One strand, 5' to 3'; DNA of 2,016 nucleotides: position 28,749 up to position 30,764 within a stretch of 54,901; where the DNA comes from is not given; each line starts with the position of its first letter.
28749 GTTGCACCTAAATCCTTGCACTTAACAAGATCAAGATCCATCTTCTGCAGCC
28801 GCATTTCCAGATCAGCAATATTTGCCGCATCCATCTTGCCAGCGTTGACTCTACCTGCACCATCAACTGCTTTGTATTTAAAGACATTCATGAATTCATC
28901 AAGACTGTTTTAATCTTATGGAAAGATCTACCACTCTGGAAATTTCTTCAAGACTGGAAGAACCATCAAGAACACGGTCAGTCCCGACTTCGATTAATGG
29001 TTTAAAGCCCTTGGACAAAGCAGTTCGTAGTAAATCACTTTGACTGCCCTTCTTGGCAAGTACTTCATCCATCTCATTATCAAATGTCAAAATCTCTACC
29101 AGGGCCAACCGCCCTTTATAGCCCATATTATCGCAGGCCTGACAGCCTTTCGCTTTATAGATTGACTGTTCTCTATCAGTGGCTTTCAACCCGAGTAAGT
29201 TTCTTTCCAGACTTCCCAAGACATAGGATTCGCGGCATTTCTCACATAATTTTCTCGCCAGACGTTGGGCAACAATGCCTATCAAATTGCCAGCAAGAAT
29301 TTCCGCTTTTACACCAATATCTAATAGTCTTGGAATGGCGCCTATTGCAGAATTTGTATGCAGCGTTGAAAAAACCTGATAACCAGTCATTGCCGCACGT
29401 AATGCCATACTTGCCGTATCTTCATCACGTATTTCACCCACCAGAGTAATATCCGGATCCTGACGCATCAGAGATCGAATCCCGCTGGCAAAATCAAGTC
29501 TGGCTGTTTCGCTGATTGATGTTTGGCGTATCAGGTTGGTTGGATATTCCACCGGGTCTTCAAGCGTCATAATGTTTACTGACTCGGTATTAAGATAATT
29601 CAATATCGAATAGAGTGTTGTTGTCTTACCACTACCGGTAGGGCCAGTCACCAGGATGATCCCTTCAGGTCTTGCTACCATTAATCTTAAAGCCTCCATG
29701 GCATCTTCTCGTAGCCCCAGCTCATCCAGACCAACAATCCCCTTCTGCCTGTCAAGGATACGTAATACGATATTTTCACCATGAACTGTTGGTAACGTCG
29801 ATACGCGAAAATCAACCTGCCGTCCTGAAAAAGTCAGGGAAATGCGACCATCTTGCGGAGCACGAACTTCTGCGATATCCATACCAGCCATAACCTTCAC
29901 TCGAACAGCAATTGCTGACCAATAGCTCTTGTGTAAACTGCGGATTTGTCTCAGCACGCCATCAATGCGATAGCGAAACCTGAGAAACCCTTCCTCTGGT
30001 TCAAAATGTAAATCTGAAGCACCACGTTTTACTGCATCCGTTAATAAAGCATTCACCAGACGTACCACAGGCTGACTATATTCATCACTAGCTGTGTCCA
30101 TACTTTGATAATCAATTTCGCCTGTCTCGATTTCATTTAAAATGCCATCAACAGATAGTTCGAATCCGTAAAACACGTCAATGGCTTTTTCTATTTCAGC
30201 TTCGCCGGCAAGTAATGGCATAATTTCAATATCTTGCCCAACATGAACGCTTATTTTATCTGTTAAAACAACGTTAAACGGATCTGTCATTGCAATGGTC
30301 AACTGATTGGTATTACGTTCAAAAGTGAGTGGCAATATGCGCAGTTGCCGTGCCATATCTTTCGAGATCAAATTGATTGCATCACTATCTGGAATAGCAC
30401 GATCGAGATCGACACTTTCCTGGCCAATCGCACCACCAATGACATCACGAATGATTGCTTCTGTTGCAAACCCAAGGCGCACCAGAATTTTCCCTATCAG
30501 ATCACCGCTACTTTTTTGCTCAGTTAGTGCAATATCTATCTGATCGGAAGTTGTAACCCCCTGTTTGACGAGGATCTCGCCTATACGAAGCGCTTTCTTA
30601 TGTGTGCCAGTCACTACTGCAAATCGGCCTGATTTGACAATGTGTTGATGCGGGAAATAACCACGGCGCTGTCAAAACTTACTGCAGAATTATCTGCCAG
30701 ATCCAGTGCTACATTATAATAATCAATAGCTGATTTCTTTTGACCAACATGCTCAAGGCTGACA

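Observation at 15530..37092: MSHA-like type IV filament locus with non-canonical composition and order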

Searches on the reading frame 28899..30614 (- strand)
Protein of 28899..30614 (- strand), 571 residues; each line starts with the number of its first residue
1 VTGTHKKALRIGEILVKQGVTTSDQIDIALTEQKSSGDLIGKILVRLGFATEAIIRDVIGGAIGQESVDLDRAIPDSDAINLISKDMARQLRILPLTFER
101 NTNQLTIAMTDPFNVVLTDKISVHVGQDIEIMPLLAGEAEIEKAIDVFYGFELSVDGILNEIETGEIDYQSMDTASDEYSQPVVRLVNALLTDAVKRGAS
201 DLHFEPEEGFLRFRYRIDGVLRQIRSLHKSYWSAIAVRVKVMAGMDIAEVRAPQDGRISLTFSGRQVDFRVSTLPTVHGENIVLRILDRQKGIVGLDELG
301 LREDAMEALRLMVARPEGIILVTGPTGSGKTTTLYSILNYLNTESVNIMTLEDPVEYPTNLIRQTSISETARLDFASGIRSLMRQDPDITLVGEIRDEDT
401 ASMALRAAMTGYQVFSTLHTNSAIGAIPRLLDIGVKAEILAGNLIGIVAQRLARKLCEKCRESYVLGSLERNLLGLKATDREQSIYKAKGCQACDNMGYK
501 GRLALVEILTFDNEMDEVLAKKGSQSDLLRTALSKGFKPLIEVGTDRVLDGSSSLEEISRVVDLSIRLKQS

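Call 4: search_protein_families(library=pfam, proteins=[window:28899-30614:-], max_evalue=0.01)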
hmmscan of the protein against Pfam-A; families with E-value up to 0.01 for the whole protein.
window:28899-30614:- (571 aa): 15 families
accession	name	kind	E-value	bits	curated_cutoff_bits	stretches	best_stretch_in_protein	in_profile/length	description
PF00437.27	T2SSE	-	4e-127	424.3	24.9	1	180-560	5-370/370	Type II/IV secretion system protein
PF05157.20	MshEN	-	3.6e-12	46.5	23.1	1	66-153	4-88/90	MshEN domain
PF13191.12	AAA_16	-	1.8e-05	25.7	32.6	1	302-365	5-64/167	AAA ATPase domain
PF13401.12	AAA_22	-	7.9e-05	23.4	27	1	316-354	4-44/130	AAA domain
PF13173.12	AAA_14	-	0.00028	21.3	27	1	318-360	3-46/129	AAA domain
PF20720.3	nSTAND3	-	0.00082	19.5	27.2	1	317-356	17-56/155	Novel STAND NTPase 3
PF25199.1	nSTAND_NTPase5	-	0.00084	19.6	34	1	311-360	35-85/145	Novel STAND NTPase 5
PF13086.12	AAA_11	-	0.00091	19.5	27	1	303-344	4-44/257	AAA domain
PF03266.21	NTPase_1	-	0.0014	18.9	23.9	0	320-348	2-30/168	NTPase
PF13555.12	AAA_29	-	0.0034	17.5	27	1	312-335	17-40/61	P-loop containing region of AAA domain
PF13604.12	AAA_30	-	0.0039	17.4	27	1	306-348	7-49/191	AAA domain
PF13245.12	AAA_19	-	0.004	17.8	25.1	1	314-345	8-39/134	AAA domain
PF01637.24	ATPase_2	-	0.0048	17.2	33.2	1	302-344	4-47/225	ATPase domain predominantly from Archaea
PF13476.12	AAA_23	-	0.0049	18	27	0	317-338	19-40/201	AAA domain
PF12775.13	AAA_7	-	0.0071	16.3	25.8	0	317-351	33-67/181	P-loop containing dynein motor region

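Call 6: search_protein_families(library=ncbifam, proteins=[window:28899-30614:-], max_evalue=0.01)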
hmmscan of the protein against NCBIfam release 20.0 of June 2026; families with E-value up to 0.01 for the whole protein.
window:28899-30614:- (571 aa): 25 families
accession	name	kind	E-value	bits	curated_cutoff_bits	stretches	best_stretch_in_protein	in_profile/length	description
TIGR02538.1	type_IV_pilB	equivalog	6.3e-155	517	675.65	1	11-562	2-562/564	type IV-A pilus assembly ATPase PilB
TIGR02533.1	type_II_gspE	equivalog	4.7e-152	507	630.25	1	83-561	4-485/486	type II secretion system ATPase GspE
NF053534.1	T4PilAsmATPsTfpB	equivalog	3.6e-128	428.5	850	1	80-562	94-582/584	type IV pilus assembly ATPase TfpB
NF007755.0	PRK10436.1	equivalog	1.2e-123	413.2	617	1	97-563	21-460/465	type II secretion system protein GspE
NF041000.1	ATPase_ComGA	equivalog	3e-73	246.1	300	1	189-453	2-265/267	competence type IV pilus ATPase ComGA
TIGR01420.1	pilT_fam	subfamily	3.1e-54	184.5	319.1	1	188-459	3-274/343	PilT/PilU family type 4a pilus ATPase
TIGR02525.1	plasmid_TraJ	equivalog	1.1e-23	83.9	368.3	1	250-433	84-272/372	plasmid transfer ATPase TraJ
TIGR02524.1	dot_icm_DotB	equivalog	4.1e-22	78.9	463.3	1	302-448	123-273/358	Dot/Icm type IV secretion system ATPase DotB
NF058587.1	archaellum_moto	equivalog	1.2e-16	60.5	550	1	292-430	250-393/527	archaellum flagellar ATPase motor FlaI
NF053729.1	c-di-GMP_motif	domain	3.1e-14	52.5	38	1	10-59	1-50/53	cyclic di-GMP-binding domain-containing protein, MshE-related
TIGR02782.1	TrbB_P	equivalog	7.9e-12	45.1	304.55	1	303-431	123-253/303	P-type conjugative transfer ATPase TrbB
TIGR03819.1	heli_sec_ATPase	hypoth_equivalog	3.1e-11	43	373.15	1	233-435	97-302/340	TadA family conjugal transfer-associated ATPase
TIGR02788.1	VirB11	equivalog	3.3e-11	42.8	249.95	1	303-434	131-266/308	P-type DNA transfer ATPase VirB11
NF010407.0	PRK13833.1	subfamily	4.4e-11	42.8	499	1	319-434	146-263/323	conjugal transfer protein TrbB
NF012033.0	PRK15489.1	equivalog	5.6e-10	38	537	1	6-147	488-625/703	glycosyl transferase family protein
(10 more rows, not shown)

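Call 8: find_encoding_contigs(protein=window:28899-30614:-, flank=10000, max_places=6)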
Protein window:28899-30614:- (571 aa): no gene with exactly this product is on record in the collection.

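Call 37: search_solved_structures(query=window:28899-30614:-, max_evalue=1e-20)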
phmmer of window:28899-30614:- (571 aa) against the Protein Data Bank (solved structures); distinct sequences matched with E-value up to 1e-20: 21.
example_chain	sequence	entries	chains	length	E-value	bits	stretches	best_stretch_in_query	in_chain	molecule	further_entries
6f8l_G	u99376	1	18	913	7.8e-124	417.6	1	7-565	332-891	Type IV pilus assembly protein PilF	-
6olj_C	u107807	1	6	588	1.9e-120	406.4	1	3-562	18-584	Type IV pilus biogenesis ATPase PilB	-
5tsg_B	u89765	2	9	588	2.5e-120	406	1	3-562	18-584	Type IV pilus biogenesis ATPase PilB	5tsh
5zfr_A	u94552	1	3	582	3.3e-118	399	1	7-562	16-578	Type IV pilus biogenesis ATPase PilB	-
3jc8_Ba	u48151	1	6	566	9.8e-111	374.3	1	10-558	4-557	Type IV-A pilus assembly ATPase PilB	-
4pht_A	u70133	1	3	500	3.2e-110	372.6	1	170-562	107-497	General secretory pathway protein E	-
4ksr_A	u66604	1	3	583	3.5e-106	359.3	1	170-563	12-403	Type II secretion system protein E, Hemolysin-coregulated protein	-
4kss_A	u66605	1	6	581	3.9e-106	359.1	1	170-562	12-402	Type II secretion system protein E, hemolysin-coregulated protein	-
1p9r_A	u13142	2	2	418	6.9e-106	358.3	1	170-560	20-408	General secretion pathway protein E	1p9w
6ejf_A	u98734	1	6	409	5.3e-90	305.9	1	186-565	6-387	Type IV pilus assembly protein PilF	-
5oiu_A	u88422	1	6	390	8e-90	305.3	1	185-559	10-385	Type IV pilus assembly protein PilF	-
5it5_F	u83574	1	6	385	1e-89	305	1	186-559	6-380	ATP binding motif-containing protein PilF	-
2ewv_A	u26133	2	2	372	2.3e-35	125.6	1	188-457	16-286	twitching motility protein PilT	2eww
2gsz_A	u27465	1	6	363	3.7e-35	125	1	190-457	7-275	twitching motility protein PilT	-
3jvu_A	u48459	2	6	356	1.7e-34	122.8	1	189-455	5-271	Twitching mobility protein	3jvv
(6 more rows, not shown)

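Call 40: search_dna_similar(query=window:28899-30614:-, collection=plasmids, mode=protein, max_rows=60, rows=spread, max_evalue=1e-60)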
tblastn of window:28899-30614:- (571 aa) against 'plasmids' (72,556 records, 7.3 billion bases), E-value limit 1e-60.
Records with a match: 703; places in all: 746; records where one place covers at least 80% of the query: 84.
Best place of each record, by identity: <60% 703.
By first word of the organism name: Escherichia 426; Ralstonia 111; Pseudomonas 17; Bradyrhizobium 8; Aliiroseovarius 8; Providencia 6; Paraburkholderia 6; Deinococcus 5; Acinetobacter 5; Acaryochloris 5; and 70 more.
By predicted mobility (MOB-suite, as given by PLSDB): non-mobilizable 443; mobilizable 176; conjugative 84.
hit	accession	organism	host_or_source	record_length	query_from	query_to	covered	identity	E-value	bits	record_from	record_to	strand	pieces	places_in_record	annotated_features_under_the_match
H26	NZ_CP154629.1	Acetoanaerobium noterae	cell culture,Sludge of a digestion ...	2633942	7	561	97%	40.0%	1e-130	428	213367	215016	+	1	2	none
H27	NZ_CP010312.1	Geoalkalibacter subterraneus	-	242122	9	561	97%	36.3%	6e-94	322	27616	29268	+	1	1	GspE/PulE family protein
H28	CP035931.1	Acinetobacter baumannii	Homo sapiens,blood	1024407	51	561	89%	37.5%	3e-99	337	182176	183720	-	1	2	pilB: type IV-A pilus assembly ATPase PilB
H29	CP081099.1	Rhodobacteraceae bacterium M382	-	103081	150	562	72%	44.2%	4e-97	331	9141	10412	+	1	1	tadA: Flp pilus assembly complex ATPase component TadA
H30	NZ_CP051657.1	Escherichia coli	Homo sapiens,feces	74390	165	563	70%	45.3%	6e-98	334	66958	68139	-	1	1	gspE: type II secretion system ATPase GspE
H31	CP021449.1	Ralstonia solanacearum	sesame seedling,cell culture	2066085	34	569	94%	33.7%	2e-76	271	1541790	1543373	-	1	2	hypothetical protein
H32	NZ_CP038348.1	Escherichia coli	-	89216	165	563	70%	45.0%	5e-99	337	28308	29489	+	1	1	gspE: type II secretion system ATPase GspE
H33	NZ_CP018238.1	Escherichia coli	human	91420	165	563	70%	45.0%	5e-99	337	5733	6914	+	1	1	gspE: type II secretion system ATPase GspE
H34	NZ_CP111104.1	Escherichia coli O157:H7 str. EDL933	Bos taurus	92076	165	563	70%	45.0%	5e-99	337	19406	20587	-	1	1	gspE: type II secretion system ATPase GspE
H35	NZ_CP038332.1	Escherichia coli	cattle,cattle feces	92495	165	563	70%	45.0%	5e-99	337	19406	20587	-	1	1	gspE: type II secretion system ATPase GspE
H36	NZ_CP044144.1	Escherichia coli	-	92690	165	563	70%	45.0%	5e-99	337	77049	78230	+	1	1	gspE: type II secretion system ATPase GspE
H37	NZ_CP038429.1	Escherichia coli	bovine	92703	165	563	70%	45.0%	5e-99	337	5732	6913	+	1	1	gspE: type II secretion system ATPase GspE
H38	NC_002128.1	Escherichia coli O157:H7 str. Sakai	-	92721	165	563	70%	45.0%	5e-99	337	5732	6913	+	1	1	etpE: EtpE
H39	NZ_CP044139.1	Escherichia coli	-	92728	165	563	70%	45.0%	5e-99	337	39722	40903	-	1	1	gspE: type II secretion system ATPase GspE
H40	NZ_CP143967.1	Escherichia coli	-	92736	165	563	70%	45.0%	5e-99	337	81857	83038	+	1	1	gspE: type II secretion system ATPase GspE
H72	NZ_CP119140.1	Neisseria gonorrhoeae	Homo sapiens,whole organism,blood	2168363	182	559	66%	43.3%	3e-93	320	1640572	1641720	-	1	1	none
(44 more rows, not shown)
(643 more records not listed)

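Call 41: get_annotated_region(hit=H27, flank=12000)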
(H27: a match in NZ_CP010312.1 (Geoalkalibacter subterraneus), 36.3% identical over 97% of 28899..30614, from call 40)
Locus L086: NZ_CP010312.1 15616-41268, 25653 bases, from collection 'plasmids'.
description: Geoalkalibacter subterraneus strain Red1 plasmid pGSUB1, complete sequence
organism: Geoalkalibacter subterraneus (NCBI taxid 483547)
taxonomy: Bacteria; Thermodesulfobacteriota; Desulfuromonadia; Desulfuromonadales; Geoalkalibacteraceae; Geoalkalibacter; Geoalkalibacter subterraneus
host: -; source: -; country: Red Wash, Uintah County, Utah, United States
typing (MOB-suite, as given by PLSDB): non-mobilizable
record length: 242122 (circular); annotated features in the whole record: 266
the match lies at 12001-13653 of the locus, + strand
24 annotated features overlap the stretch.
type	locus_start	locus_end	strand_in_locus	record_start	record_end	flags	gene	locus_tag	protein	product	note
CDS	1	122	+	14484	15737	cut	-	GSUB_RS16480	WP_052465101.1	RNA-guided endonuclease TnpB family protein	-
CDS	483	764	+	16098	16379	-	traL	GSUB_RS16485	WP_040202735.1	type IV conjugative transfer system protein TraL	-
CDS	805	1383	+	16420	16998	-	-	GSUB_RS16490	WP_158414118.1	TraE/TraK family type IV conjugative transfer system protein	-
CDS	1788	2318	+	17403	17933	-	-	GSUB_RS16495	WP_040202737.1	prepilin-type N-terminal cleavage/methylation domain-containing protein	-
CDS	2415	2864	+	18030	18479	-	-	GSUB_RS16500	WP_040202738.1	prepilin-type N-terminal cleavage/methylation domain-containing protein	-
CDS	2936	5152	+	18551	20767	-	-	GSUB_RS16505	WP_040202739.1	hypothetical protein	-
CDS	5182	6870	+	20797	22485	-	-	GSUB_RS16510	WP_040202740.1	hypothetical protein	-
CDS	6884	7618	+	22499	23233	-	-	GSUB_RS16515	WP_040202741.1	PilZ domain-containing protein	-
CDS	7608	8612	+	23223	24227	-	-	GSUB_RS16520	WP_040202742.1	hypothetical protein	-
CDS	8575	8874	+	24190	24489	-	-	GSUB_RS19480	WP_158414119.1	hypothetical protein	-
CDS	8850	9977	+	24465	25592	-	-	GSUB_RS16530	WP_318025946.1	type IV pilus twitching motility protein PilT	GO:0043107 - type IV pilus-dependent motility [Evidence IEA]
CDS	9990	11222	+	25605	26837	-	-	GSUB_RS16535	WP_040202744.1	type II secretion system F family protein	-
CDS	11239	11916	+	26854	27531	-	-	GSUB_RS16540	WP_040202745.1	PilZ domain-containing protein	-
CDS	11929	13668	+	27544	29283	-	-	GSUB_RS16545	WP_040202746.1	GspE/PulE family protein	-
CDS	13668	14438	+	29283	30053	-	-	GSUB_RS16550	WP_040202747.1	A24 family peptidase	-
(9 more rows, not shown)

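Call 42: get_annotated_region(hit=H28, flank=3000)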
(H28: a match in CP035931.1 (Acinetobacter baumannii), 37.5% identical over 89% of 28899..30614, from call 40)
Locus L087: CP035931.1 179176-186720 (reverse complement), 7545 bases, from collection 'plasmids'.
description: Acinetobacter baumannii strain VB31459 plasmid unnamed1, complete sequence
organism: Acinetobacter baumannii (NCBI taxid 470)
taxonomy: Bacteria; Pseudomonadota; Gammaproteobacteria; Moraxellales; Moraxellaceae; Acinetobacter; Acinetobacter baumannii
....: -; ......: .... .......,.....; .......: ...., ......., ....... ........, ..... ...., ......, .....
typing (MOB-suite, as given by PLSDB): non-mobilizable; replicon rep_cluster_1254
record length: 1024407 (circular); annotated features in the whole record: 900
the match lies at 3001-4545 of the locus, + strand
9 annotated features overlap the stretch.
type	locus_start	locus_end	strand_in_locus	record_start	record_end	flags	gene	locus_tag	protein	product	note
CDS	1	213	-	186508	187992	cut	nusA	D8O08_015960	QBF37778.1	transcription termination/antitermination protein NusA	-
CDS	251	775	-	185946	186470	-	rimP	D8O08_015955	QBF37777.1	ribosome maturation factor RimP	-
CDS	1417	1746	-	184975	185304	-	secG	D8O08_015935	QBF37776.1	preprotein translocase subunit SecG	-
CDS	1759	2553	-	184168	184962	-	-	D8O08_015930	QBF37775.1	triose-phosphate isomerase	-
CDS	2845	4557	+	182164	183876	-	pilB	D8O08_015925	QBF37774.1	type IV-A pilus assembly ATPase PilB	-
CDS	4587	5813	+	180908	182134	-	-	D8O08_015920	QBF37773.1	type II secretion system F family protein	-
CDS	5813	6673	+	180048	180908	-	-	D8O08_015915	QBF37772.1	prepilin peptidase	-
CDS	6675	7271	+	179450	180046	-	-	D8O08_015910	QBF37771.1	dephospho-CoA kinase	-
CDS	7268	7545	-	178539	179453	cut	-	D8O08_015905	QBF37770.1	DMT family transporter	-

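Call 43: get_annotated_region(hit=H38, flank=4000)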
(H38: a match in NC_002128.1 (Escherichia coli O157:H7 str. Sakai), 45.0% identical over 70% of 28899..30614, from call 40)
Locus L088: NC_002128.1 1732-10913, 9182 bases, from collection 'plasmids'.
description: Escherichia coli O157:H7 str. Sakai plasmid pO157, complete sequence
organism: Escherichia coli O157:H7 str. Sakai (NCBI taxid 386585)
taxonomy: Bacteria; Pseudomonadota; Gammaproteobacteria; Enterobacterales; Enterobacteriaceae; Escherichia; Escherichia coli; Escherichia coli O157:H7 str. Sakai
host: -; source: -; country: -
typing (MOB-suite, as given by PLSDB): non-mobilizable; replicon IncFIA,IncFIB
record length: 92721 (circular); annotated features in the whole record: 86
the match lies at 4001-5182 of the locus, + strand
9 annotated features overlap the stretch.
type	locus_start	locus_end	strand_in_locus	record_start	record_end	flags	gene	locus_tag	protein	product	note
CDS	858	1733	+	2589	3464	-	etpC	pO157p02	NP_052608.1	EtpC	-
CDS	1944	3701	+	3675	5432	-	etpD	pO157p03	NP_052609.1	EtpD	-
CDS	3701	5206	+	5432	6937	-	etpE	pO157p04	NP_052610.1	EtpE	-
CDS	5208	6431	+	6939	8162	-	etpF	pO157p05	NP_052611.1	EtpF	-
CDS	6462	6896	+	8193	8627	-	etpG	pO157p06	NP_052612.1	EtpG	-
CDS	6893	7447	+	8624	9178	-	etpH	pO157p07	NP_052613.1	EtpH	-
CDS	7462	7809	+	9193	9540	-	etpI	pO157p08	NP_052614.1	EtpI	-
CDS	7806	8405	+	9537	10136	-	etpJ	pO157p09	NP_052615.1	EptJ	-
CDS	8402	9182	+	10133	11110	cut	etpK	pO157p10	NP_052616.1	EtpK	-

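Call 44: get_annotated_region(hit=H72, flank=600)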
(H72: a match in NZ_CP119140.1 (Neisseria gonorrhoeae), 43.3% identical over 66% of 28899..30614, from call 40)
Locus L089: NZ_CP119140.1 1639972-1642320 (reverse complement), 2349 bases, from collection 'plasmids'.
description: Neisseria gonorrhoeae strain 2022NG-0076 plasmid p2022NG-0076_1, complete sequence
organism: Neisseria gonorrhoeae (NCBI taxid 485)
taxonomy: Bacteria; Pseudomonadota; Betaproteobacteria; Neisseriales; Neisseriaceae; Neisseria; Neisseria gonorrhoeae
host: -; source: Homo sapiens,whole organism,blood; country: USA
typing (MOB-suite, as given by PLSDB): non-mobilizable
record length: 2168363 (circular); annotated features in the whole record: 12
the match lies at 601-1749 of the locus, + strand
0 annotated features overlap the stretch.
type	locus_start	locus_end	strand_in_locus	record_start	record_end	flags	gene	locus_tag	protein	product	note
